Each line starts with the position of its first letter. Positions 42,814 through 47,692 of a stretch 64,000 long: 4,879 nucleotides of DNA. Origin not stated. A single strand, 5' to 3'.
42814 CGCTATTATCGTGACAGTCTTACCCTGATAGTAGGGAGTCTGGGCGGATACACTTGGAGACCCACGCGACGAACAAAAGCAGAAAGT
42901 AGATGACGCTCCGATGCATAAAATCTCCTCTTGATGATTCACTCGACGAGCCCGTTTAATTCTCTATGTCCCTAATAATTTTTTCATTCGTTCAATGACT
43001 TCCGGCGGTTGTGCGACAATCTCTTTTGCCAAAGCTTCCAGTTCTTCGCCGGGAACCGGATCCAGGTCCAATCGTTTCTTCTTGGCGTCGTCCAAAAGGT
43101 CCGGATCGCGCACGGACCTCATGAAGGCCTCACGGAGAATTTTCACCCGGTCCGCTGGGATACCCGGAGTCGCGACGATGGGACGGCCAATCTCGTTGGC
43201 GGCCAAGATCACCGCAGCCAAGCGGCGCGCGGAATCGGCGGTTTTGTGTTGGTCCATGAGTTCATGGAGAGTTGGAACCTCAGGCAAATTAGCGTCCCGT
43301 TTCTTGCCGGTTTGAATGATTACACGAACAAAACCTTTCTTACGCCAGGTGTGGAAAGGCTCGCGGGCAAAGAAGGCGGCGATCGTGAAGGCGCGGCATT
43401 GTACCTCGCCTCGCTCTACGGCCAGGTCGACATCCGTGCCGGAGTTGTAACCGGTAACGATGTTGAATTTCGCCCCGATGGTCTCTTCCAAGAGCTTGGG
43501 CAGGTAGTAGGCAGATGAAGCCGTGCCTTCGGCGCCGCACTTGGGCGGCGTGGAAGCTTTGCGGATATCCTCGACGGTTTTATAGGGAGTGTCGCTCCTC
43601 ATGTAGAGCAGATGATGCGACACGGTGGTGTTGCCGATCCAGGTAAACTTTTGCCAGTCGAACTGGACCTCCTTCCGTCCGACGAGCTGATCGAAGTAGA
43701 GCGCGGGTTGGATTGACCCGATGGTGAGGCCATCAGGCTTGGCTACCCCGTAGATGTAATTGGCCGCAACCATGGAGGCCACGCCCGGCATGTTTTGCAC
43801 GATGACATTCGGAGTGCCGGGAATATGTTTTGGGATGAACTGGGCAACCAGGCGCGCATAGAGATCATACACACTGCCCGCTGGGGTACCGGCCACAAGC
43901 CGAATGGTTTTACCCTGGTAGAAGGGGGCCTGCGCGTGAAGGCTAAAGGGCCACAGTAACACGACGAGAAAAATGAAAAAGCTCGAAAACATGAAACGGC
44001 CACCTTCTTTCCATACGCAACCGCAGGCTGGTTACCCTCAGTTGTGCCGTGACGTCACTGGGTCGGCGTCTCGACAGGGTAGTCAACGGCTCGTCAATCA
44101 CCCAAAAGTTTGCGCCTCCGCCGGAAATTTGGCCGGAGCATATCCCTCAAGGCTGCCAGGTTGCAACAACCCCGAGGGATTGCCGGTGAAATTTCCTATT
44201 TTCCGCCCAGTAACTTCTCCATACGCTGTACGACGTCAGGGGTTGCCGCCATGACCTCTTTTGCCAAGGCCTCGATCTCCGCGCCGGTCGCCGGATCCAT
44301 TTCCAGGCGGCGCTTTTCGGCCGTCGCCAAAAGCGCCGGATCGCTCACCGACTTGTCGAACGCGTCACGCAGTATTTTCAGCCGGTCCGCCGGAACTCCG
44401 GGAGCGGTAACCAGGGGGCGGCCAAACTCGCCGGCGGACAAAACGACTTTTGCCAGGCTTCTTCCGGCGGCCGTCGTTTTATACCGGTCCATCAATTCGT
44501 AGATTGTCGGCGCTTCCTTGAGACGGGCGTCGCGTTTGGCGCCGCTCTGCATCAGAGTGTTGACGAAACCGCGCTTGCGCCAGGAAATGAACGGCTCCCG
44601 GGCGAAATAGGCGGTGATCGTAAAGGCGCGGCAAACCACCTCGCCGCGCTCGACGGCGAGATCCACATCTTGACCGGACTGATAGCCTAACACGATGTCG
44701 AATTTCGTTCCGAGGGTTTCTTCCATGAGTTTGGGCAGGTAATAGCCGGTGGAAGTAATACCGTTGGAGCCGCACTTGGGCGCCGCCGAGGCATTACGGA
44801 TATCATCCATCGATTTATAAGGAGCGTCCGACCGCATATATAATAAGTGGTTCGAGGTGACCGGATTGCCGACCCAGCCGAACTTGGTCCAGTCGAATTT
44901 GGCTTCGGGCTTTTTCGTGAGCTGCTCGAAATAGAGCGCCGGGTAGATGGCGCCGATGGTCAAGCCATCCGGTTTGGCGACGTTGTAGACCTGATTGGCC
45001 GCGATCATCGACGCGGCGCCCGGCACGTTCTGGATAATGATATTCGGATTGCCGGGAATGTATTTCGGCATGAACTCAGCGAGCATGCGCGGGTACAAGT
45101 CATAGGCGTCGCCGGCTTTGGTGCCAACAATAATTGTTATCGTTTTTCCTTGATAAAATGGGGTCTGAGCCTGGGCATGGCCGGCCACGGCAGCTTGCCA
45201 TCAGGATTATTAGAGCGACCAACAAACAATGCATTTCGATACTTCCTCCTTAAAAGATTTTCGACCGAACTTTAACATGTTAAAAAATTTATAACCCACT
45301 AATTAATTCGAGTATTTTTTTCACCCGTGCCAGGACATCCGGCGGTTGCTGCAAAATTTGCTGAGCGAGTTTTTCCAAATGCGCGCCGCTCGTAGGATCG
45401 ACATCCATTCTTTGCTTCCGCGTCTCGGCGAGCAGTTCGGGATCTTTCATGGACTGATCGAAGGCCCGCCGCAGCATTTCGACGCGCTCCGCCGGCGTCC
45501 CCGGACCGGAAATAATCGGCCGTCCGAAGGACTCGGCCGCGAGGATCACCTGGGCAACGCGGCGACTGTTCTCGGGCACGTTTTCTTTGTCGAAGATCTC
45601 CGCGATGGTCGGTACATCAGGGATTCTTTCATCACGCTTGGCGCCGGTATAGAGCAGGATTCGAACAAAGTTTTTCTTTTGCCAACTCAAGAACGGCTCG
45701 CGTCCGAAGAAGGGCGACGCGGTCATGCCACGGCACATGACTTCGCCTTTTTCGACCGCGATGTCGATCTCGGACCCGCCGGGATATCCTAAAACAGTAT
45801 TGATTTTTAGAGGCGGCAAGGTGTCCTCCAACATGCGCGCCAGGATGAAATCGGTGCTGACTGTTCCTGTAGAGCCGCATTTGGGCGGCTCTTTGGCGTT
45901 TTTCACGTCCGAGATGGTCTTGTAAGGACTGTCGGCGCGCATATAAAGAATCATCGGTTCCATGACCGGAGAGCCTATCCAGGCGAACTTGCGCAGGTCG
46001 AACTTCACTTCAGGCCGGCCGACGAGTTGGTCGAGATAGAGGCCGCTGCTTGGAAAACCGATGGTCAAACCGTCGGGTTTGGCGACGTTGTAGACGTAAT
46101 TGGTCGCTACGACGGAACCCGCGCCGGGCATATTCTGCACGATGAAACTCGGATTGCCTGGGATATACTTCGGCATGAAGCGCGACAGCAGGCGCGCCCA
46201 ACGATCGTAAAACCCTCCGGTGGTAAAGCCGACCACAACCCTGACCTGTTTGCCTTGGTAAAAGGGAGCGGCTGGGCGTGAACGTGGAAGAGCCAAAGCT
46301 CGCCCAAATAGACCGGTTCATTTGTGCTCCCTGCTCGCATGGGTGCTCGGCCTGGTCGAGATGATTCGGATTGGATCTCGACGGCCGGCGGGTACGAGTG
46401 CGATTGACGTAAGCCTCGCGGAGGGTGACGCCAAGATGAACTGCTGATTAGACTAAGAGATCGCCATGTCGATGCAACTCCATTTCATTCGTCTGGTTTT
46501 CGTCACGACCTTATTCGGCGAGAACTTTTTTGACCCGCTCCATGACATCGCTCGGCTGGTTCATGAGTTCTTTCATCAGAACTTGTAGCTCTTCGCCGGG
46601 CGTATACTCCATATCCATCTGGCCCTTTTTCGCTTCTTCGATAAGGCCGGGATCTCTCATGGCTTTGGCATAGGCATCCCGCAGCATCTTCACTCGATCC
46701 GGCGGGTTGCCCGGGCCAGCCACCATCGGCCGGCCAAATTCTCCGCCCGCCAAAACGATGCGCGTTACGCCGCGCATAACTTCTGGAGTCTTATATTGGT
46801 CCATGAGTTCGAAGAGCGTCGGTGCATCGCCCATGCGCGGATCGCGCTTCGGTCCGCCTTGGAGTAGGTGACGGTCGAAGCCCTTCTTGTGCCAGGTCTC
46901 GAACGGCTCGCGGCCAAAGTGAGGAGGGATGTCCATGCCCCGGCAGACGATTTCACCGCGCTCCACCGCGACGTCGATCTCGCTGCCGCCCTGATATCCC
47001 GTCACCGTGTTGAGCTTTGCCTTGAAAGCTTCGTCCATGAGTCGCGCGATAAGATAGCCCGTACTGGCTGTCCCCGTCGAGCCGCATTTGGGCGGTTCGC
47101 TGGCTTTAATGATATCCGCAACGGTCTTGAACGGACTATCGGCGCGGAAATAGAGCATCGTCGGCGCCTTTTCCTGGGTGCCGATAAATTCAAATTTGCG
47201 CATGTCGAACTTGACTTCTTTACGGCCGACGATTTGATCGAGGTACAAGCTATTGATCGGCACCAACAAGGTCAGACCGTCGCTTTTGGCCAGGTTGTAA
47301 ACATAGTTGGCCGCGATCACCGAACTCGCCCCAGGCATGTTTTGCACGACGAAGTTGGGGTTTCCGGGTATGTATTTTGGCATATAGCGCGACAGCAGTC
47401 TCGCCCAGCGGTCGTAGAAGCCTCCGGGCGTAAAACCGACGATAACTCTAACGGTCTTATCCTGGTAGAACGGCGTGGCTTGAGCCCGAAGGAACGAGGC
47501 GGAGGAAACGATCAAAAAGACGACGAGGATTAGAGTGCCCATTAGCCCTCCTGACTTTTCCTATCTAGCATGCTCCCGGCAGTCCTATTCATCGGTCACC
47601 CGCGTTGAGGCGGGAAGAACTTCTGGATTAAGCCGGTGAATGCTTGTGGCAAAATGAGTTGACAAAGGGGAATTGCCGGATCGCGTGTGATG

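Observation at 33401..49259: tctB and tctA are separated by an in-line array of eight TctC/Bug binding-protein paralogs plus one remnant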

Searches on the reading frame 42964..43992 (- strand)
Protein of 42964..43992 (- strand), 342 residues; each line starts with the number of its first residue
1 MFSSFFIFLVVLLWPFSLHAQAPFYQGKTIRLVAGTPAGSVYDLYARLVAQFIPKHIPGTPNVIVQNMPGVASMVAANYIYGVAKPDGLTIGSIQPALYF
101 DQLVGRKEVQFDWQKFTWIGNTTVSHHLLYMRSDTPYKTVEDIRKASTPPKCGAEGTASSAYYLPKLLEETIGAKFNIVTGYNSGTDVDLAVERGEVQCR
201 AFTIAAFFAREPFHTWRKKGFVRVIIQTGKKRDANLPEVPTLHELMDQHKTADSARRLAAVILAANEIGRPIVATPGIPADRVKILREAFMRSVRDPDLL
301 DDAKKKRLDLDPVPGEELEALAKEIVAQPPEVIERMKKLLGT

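Call 3: search_protein_families(library=pfam, proteins=[window:42964-43992:-])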
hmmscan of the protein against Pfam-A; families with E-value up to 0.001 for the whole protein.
window:42964-43992:- (342 aa): 1 family
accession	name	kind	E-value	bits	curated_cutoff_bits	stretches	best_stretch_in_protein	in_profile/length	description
PF03401.19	TctC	-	6.5e-13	49.3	27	1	62-307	16-243/274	Tripartite tricarboxylate transporter family receptor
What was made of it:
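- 42964..43992 (-): TctC paralog E (342 aa). Pfam 49.3 bits (call 3).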

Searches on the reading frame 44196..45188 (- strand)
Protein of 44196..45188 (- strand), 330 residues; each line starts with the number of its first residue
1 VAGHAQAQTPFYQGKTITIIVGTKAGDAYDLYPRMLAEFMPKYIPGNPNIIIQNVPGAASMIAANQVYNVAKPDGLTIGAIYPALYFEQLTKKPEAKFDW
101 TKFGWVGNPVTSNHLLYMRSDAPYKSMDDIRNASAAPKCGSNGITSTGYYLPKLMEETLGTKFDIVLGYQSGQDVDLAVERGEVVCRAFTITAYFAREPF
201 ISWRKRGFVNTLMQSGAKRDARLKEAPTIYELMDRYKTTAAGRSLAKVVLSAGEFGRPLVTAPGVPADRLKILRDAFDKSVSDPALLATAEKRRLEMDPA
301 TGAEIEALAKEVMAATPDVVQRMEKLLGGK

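Call 4: search_protein_families(library=pfam, proteins=[window:44196-45188:-])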
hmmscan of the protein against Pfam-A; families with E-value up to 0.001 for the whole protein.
window:44196-45188:- (330 aa): 1 family
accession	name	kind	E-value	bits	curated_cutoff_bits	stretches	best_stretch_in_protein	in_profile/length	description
PF03401.19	TctC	-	1.3e-11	44.9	27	1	49-297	16-246/274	Tripartite tricarboxylate transporter family receptor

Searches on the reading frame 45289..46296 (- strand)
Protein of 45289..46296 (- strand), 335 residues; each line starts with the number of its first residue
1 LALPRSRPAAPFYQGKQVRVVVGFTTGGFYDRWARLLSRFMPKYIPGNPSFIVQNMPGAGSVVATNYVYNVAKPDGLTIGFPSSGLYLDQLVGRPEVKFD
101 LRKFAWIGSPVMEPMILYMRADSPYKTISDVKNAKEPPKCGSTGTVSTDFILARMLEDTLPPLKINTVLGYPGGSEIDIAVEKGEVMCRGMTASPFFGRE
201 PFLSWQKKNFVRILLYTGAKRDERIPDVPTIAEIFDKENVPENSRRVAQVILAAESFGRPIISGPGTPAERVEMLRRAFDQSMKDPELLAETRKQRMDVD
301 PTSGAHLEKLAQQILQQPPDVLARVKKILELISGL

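Call 4: search_protein_families(library=pfam, proteins=[window:45289-46296:-])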
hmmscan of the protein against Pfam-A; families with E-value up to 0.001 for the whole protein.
window:45289-46296:- (335 aa): 1 family
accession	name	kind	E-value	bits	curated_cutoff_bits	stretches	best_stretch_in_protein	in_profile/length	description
PF03401.19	TctC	-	1e-17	65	27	1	51-317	17-264/274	Tripartite tricarboxylate transporter family receptor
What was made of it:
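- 45289..46296 (-): TctC paralog G (mature part intact; the signal-peptide region upstream, ~46297-46400, is out of frame). Pfam 65 bits (call 4).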

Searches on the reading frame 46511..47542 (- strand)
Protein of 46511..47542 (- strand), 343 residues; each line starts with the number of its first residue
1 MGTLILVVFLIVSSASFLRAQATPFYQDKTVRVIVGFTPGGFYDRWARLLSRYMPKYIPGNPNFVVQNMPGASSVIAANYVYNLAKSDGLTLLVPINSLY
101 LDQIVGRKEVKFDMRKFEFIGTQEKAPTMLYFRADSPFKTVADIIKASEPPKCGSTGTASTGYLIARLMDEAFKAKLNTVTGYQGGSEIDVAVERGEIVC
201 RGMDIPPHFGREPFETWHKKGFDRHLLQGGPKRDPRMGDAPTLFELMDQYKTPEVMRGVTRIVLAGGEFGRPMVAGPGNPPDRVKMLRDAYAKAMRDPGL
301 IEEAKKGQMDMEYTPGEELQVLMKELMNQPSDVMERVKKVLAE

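Call 4: search_protein_families(library=pfam, proteins=[window:46511-47542:-])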
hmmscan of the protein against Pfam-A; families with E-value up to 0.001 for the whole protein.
window:46511-47542:- (343 aa): 1 family
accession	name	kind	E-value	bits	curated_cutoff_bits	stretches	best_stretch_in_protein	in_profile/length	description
PF03401.19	TctC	-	3.1e-15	56.9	27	1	64-335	17-270/274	Tripartite tricarboxylate transporter family receptor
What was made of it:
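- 46511..47542 (-): TctC paralog H (343 aa), intact signal peptide ...FLRAQA|TPFYQDK. Pfam PF03401, 56.9 bits (call 4).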

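Call 30: search_solved_structures(query=window:46511-47542:-, max_evalue=0.01, show_alignments=2)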
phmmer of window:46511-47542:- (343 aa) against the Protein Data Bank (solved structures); distinct sequences matched with E-value up to 0.01: 11.
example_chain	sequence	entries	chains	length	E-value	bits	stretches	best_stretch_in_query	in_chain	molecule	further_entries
2dvz_A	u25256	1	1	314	3.2e-11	46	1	25-179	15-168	Putative exported protein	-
4x9t_A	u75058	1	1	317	3.5e-10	42.6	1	19-181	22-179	Uncharacterized protein UPF0065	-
2qpq_A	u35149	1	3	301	6.6e-10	41.7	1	23-177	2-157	protein Bug27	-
25hk_A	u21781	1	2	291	3.1e-08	36.2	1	25-192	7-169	Tripartite tricarboxylate transporter substrate binding protein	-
5oei_A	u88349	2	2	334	4.2e-08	35.7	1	28-189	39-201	Uncharacterized protein family UPF0065:Tat pathway signal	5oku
7ndr_A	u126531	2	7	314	9.9e-07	31.2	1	25-190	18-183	Tripartite tricarboxylate transporter substrate binding protein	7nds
8hka_A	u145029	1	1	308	1e-06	31.2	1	29-198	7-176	Periplasmic terephthalate binding protein (TBP)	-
8hk9_D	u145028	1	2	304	1.3e-06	30.8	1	30-198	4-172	Periplasmic terephthalate binding protein (TBP)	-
8hkb_A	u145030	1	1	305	1.5e-06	30.7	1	30-197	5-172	Periplasmic terephthalate binding protein (TBP)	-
6hke_A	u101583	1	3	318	0.00055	22.2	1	28-144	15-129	Possible TctC subunit of the Tripartite Tricarboxylate Transport(TTT) Family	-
2f5x_A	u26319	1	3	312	0.0013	21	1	26-186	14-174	BugD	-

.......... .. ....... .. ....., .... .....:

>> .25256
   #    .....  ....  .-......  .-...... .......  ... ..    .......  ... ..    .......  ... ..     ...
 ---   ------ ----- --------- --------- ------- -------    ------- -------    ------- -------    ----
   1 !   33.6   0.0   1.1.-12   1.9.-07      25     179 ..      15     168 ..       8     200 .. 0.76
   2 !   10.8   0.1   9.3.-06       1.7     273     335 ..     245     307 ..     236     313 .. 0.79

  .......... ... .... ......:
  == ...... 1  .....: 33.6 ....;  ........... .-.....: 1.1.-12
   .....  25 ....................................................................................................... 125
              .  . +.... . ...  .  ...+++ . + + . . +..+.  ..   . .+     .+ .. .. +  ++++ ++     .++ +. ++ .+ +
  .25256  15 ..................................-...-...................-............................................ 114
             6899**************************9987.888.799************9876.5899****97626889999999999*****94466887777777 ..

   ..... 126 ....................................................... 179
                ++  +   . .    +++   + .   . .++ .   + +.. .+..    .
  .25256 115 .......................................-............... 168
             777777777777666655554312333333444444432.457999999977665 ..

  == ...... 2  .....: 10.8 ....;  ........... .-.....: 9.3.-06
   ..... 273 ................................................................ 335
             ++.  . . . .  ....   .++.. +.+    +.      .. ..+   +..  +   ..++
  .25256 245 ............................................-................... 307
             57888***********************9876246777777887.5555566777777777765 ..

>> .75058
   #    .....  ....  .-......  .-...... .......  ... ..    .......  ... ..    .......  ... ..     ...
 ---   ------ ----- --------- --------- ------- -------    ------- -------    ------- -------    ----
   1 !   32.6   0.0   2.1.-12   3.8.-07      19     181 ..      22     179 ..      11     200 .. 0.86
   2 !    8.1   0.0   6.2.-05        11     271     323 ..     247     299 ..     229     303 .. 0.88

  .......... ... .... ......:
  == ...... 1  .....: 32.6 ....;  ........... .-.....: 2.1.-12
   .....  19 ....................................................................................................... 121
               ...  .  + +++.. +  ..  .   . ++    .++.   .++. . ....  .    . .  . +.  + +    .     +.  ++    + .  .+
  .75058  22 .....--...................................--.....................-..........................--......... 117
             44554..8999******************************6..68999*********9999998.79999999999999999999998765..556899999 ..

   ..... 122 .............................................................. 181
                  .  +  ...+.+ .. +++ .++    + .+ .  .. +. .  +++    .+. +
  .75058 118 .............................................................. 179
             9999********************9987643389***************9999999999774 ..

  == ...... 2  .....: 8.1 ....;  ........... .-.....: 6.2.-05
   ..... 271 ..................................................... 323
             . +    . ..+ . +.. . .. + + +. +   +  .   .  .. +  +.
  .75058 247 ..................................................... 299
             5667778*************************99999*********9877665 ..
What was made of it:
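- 46511..47542 (-): PDB hits BugE and 4X9T (call 30).
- On Bug-type carboxylate binding site: Both loops align with BugE (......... and GSSGT; call 30).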

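Call 31: search_protein_families(library=ncbifam, proteins=[window:46511-47542:-], max_evalue=0.00001)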
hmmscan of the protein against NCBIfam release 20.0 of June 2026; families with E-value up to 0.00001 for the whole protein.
window:46511-47542:- (343 aa): 0 families

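Call 59: predict_structure(alignment_id=A3)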
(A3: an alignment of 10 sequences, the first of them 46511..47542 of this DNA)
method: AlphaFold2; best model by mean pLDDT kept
length: 343 residues; sequences in the alignment: 10
mean_pLDDT: 88.1   pTM: 0.82
mean pLDDT of the five models: 88.1, 86.9, 86.4, 85.1, 84.0
residues with pLDDT >= 90: 202; 70-90: 116; 50-70: 23; < 50: 2
segments of 3 or more residues with pLDDT < 50: none
pLDDT, mean of each block of 10 residues (from residue 1): 63 54 88 90 90 96 91 80 89 89 86 89 88 93 94 88 90 92 81 90 88 89 92 90 95 92 88 93 97 96 88 91 91 92 76
secondary structure, 60 per line:
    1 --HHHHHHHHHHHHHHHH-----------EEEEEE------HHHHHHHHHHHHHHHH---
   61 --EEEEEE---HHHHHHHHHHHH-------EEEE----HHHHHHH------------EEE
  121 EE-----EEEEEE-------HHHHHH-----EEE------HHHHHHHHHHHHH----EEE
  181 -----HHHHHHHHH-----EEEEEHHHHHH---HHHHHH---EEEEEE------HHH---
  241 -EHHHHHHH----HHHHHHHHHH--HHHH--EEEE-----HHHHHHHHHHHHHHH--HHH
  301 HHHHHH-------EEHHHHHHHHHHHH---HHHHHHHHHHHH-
elements in order: H3-18 E30-35 H42-57 E63-68 H72-83 E91-94 H99-105 E118-122 E128-133 H141-146 E152-154 H161-173 E178-180 H186-194 E200-204 H205-210 H214-219 E223-228 H243-249 H254-263 H266-269 E272-275 H281-295 H298-306 H316-327 H331-342

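Call 61: fold_search(model_id=the predicted structure, library=pdb)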
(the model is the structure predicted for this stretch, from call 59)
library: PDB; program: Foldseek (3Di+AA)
matches with E <= 10: 1225; with E <= 0.001: 433
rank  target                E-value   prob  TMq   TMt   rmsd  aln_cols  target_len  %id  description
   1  8hk9_A                5.0e-19  1.00  0.68  0.79   4.1       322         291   21  Apo-form of Periplasmic terephthalate binding protein (TBP) from Ideonella sakaiensis (released 2023-06-21)
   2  4x9t                  7.9e-18  1.00  0.69  0.81   3.7       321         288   22  Crystal structure of a TctC solute binding protein from Polaromonas (Bpro_3516, Target EFI-510338), no ligand (released 2014-12-24)
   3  2dvz                  2.1e-17  1.00  0.62  0.70   4.8       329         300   24  Structure of a periplasmic transporter (released 2006-11-07)
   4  7ndr_C                2.3e-17  1.00  0.66  0.76   4.3       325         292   18  Crystal structure of TphC in an open conformation (released 2021-11-03)
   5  7ndr_A                3.8e-17  1.00  0.67  0.77   4.1       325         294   18  Crystal structure of TphC in an open conformation (released 2021-11-03)
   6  7ndr_B                5.1e-17  1.00  0.67  0.77   4.2       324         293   19  Crystal structure of TphC in an open conformation (released 2021-11-03)
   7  8hka                  6.4e-16  1.00  0.64  0.71   4.9       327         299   21  TPA bound-form of Periplasmic terephthalate binding protein (TBP) from Ideonella sakaiensis (released 2023-06-21)
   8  2f5x_A                7.2e-16  1.00  0.63  0.70   4.8       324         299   21  Structure of periplasmic binding protein BugD (released 2006-01-24)
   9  7nds                  8.1e-16  1.00  0.61  0.69   5.1       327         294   19  Crystal structure of TphC in a closed conformation (released 2021-11-03)
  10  2f5x_B                8.6e-16  1.00  0.64  0.71   4.7       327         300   21  Structure of periplasmic binding protein BugD (released 2006-01-24)
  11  2qpq_A                2.0e-15  1.00  0.68  0.78   4.3       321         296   20  Structure of Bug27 from Bordetella pertussis (released 2007-08-21)
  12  8hkb                  2.1e-15  1.00  0.64  0.71   4.8       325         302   20  TPA bound-form of Periplasmic terephthalate binding protein (TBP) from Ideonella sakaiensis mutant K184D (released 2023-06-21)
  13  6hke_B                5.9e-15  1.00  0.61  0.69   5.4       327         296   20  MatC (Rpa3494) from Rhodopseudomonas palustris with bound malate (released 2018-12-05)
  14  5oei                  7.5e-15  1.00  0.63  0.71   5.0       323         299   20  R. palustris Rpa4515 with oxoadipate (released 2017-11-08)
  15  6hke_A                1.0e-14  1.00  0.61  0.69   5.1       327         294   20  MatC (Rpa3494) from Rhodopseudomonas palustris with bound malate (released 2018-12-05)
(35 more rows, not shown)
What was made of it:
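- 46511..47542 (-): AF2 pLDDT 88, and the Foldseek top 17 are all TTT binding proteins (calls 59, 61).
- On TTT transporter (TC 2.A.80): The model of paralog H has pLDDT 88, and its best 17 PDB matches are all TTT binding proteins (calls 59, 61).
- Closest known: Salmonella/Bordetella/Corynebacterium tctCBA. Different: The proteins are very divergent (TctC about 20% identical to solved Bug proteins; calls 30, 61).
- The AF2 model of paralog H has pLDDT 88, and its 17 best PDB matches are all TTT binding proteins, with target-normalised TM-scores of 0.69-0.81 (calls 59, 61).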
